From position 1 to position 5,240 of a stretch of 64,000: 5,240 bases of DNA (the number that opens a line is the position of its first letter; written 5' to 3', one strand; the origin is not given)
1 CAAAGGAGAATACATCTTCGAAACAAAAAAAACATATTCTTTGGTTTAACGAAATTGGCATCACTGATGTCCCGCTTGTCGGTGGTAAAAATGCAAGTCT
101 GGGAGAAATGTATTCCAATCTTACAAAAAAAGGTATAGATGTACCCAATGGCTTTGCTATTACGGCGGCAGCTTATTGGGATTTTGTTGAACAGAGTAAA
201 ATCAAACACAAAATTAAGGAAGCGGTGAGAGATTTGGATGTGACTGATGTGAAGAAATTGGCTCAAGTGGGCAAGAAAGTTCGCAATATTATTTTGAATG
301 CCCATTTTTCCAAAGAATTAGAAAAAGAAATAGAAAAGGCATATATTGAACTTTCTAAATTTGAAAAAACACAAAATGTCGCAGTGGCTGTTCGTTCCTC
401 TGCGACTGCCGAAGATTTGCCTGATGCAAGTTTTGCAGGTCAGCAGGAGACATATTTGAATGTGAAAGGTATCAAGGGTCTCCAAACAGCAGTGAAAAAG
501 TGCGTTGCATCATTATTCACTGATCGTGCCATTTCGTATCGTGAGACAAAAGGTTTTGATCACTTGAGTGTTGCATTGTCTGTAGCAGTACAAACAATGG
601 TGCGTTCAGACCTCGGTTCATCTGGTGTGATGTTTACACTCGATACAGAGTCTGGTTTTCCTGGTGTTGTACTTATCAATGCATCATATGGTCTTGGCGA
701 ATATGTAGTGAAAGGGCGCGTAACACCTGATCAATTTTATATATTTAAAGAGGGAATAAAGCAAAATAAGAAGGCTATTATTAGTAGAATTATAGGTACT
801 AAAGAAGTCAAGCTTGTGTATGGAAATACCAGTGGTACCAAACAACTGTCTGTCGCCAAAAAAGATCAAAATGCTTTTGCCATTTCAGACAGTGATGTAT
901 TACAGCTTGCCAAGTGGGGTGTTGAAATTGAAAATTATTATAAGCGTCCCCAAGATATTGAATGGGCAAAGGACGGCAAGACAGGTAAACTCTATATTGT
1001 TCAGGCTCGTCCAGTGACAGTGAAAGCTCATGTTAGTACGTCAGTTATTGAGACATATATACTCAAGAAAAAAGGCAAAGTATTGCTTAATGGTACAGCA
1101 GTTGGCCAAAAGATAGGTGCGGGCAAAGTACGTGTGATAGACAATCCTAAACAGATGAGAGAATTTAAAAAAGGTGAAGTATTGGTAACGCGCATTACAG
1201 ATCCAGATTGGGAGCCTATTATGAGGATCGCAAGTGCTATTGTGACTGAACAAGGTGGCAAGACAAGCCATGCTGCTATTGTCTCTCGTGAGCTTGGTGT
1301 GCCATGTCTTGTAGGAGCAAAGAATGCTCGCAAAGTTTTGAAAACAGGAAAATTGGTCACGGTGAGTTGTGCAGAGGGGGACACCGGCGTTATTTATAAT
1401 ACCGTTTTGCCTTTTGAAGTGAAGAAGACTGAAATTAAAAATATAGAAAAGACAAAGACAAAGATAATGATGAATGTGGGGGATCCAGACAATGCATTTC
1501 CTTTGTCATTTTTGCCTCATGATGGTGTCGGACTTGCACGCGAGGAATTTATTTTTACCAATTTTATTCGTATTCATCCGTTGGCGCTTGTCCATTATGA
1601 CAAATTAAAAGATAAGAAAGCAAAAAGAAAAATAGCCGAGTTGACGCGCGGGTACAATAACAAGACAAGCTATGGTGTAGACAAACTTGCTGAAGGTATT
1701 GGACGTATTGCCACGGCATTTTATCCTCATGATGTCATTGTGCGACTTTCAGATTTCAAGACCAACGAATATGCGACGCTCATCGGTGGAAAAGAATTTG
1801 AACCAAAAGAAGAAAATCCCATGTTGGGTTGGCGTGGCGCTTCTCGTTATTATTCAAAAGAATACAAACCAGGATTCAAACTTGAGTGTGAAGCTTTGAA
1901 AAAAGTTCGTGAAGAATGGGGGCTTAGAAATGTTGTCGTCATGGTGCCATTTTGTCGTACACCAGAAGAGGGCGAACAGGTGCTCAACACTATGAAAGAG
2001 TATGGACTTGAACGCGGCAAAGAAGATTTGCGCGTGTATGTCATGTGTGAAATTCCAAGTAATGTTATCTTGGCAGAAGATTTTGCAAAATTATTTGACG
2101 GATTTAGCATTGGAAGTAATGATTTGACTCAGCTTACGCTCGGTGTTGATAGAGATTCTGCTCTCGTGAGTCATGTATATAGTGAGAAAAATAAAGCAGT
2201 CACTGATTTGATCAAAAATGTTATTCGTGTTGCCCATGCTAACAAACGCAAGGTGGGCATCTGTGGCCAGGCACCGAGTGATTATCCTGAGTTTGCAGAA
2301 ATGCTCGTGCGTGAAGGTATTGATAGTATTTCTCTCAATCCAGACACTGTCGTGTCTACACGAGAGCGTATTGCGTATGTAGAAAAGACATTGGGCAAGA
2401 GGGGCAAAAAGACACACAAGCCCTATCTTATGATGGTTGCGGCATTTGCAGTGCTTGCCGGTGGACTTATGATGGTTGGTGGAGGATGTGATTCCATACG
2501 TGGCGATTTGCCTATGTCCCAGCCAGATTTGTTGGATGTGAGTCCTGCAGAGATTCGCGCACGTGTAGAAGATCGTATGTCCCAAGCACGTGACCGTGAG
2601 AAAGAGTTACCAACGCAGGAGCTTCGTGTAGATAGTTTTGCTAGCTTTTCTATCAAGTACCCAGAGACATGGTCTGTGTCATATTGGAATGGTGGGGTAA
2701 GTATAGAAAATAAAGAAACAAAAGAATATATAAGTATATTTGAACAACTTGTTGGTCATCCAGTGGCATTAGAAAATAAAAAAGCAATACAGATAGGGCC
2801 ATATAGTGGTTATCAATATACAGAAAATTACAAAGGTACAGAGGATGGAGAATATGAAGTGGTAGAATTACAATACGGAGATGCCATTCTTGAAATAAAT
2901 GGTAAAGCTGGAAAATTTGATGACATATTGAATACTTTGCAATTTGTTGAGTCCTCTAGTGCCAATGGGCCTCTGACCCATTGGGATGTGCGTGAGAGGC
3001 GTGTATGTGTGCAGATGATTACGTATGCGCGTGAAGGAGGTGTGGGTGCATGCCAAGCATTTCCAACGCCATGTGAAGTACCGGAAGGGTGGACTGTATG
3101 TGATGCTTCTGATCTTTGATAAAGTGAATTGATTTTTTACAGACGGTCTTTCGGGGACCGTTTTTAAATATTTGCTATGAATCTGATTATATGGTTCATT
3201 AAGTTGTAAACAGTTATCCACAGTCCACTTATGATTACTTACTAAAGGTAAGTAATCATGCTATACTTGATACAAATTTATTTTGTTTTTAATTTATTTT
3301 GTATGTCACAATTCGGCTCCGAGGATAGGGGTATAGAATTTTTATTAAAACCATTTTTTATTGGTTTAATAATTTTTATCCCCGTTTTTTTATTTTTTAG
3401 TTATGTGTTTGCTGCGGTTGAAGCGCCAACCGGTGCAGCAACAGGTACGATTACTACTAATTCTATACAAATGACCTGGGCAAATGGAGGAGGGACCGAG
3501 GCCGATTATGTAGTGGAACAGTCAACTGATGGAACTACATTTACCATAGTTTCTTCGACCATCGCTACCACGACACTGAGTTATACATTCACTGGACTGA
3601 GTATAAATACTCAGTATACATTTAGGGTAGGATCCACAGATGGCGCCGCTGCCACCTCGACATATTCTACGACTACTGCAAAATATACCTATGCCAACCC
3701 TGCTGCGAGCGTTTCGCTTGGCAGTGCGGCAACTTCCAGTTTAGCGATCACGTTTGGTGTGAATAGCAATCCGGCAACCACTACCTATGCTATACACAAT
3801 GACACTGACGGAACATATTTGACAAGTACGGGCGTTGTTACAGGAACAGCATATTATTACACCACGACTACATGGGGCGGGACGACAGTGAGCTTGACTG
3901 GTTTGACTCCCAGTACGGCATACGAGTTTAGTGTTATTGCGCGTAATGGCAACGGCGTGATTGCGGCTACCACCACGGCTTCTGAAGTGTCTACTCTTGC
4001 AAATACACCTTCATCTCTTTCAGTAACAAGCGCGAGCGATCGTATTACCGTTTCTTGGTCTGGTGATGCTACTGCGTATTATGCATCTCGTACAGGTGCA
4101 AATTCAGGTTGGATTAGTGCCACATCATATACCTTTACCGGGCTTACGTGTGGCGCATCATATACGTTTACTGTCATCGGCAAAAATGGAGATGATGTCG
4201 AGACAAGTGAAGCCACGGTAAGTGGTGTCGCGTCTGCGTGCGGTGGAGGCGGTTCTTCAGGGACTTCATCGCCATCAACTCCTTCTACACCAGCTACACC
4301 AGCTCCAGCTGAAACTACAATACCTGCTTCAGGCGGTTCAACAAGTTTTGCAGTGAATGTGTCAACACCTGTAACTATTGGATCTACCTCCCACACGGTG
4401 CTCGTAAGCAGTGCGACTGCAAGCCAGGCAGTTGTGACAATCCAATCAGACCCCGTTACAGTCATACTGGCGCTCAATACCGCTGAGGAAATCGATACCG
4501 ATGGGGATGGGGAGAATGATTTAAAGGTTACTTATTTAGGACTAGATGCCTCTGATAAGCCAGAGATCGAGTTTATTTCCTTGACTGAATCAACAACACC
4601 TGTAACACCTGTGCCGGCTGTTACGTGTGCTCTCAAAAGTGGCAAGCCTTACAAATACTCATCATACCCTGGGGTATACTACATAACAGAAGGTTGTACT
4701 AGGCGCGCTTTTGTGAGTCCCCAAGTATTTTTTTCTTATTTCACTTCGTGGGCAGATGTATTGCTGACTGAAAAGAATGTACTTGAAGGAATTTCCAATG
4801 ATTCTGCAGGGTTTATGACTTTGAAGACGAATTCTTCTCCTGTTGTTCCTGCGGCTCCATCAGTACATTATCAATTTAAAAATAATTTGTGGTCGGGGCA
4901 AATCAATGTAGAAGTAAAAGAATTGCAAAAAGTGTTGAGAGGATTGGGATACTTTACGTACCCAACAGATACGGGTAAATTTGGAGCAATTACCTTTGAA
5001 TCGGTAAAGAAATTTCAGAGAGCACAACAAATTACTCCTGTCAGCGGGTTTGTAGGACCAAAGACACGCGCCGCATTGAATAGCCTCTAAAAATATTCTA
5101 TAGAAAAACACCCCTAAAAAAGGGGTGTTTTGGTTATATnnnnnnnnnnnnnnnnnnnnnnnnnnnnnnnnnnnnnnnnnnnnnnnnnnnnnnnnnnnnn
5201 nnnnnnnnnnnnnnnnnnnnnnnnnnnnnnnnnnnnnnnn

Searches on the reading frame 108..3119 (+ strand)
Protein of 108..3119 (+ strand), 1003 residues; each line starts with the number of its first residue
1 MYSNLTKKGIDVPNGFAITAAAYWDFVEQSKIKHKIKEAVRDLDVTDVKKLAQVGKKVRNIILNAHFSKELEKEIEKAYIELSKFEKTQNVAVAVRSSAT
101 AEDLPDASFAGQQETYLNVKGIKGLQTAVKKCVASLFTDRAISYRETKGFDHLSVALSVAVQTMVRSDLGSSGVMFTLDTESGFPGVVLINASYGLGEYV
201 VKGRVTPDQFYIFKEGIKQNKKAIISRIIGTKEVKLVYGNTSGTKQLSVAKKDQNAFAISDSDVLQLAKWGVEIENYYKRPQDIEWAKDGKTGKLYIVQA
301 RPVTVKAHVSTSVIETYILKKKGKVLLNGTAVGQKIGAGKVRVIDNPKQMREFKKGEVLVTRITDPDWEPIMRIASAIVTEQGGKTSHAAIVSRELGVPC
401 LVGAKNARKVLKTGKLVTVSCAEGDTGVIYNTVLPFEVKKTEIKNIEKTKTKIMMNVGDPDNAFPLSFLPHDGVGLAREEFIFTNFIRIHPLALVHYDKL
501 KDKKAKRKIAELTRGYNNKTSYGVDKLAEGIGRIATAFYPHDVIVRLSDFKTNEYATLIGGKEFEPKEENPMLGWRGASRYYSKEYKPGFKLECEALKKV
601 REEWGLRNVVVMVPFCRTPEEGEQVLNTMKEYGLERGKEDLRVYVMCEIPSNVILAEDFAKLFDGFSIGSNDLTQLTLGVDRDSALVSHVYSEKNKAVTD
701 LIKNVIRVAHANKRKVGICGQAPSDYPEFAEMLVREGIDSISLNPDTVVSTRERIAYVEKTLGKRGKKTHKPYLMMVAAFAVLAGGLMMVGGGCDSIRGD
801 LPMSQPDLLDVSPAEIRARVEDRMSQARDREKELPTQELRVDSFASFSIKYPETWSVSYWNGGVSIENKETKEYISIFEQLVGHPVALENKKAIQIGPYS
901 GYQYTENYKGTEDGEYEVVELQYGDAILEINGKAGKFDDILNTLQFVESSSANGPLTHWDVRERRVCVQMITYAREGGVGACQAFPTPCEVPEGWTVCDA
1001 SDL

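Call 10: search_protein_families(library=ncbifam, proteins=[window:108-3119:+])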
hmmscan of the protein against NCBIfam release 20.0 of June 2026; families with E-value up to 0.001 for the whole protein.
window:108-3119:+ (1003 aa): 26 families (the best 25 are shown)
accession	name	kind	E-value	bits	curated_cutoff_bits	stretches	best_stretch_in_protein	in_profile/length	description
NF005057.0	PRK06464.1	equivalog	0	1152.9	598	1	1-763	31-793/798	phosphoenolpyruvate synthase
TIGR01418.1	PEP_synth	equivalog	0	1111.6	739.75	1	1-760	26-784/784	pyruvate, water dikinase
NF004878.0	PRK06241.1-3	subfamily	6.4e-102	342.2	945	2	4-305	28-313/891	phosphoenolpyruvate synthase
NF004877.0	PRK06241.1-2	subfamily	1.1e-94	318.4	866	2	8-305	33-314/869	phosphoenolpyruvate synthase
NF041857.1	RIF_Ptrans_rph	equivalog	8.1e-89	299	999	2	8-306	31-313/864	rifamycin-inactivating phosphotransferase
NF004879.0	PRK06241.1-4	equivalog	5.1e-87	292.9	976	2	8-305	33-314/868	phosphoenolpyruvate synthase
NF052631.1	prodigiosin_PigC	equivalog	1.5e-76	258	1300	2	3-312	24-306/883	prodigiosin ligase PigC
NF052632.1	undecylprod_RedH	equivalog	4e-74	250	1350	2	4-325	26-315/880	undecylprodigiosin ligase RedH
NF004881.0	PRK06241.2-2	equivalog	4e-73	247.1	883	2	4-307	28-314/898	phosphoenolpyruvate synthase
NF004880.0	PRK06241.2-1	equivalog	4.8e-69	233.2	972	3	7-222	31-233/837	phosphoenolpyruvate synthase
NF000283.1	RPH_KJ151292.1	equivalog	5.5e-62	210.1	1700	2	8-308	34-318/865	rifamycin-inactivating phosphotransferase Rph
NF004883.0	PRK06241.2-4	equivalog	3.9e-58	197.4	1063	2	5-318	42-342/928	phosphoenolpyruvate synthase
TIGR01417.1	PTS_I_fam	equivalog_domain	1.7e-43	149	341.7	2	565-759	346-540/565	phosphoenolpyruvate--protein phosphotransferase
NF004882.0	PRK06241.2-3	equivalog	1.7e-41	142.2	850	2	6-209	23-213/827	phosphoenolpyruvate synthase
TIGR01828.1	pyru_phos_dikin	equivalog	6.8e-37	126.9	843.45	2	342-694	401-786/865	pyruvate, phosphate dikinase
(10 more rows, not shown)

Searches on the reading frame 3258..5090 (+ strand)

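Call 66: search_protein_families(library=pfam, proteins=[window:3258-5090:+], max_evalue=0.00001)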
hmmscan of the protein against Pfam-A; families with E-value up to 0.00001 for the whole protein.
window:3258-5090:+ (610 aa): 3 families
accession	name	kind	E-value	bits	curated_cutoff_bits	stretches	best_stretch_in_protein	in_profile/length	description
PF00041.27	fn3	-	1.7e-18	67.1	25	1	57-130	3-72/84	Fibronectin type III domain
PF01471.23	PG_binding_1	-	7e-13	49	23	1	552-607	4-57/57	Putative peptidoglycan binding domain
PF16656.11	Pur_ac_phosph_N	-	6.9e-06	27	30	0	152-231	6-83/93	Purple acid Phosphatase, N-terminal domain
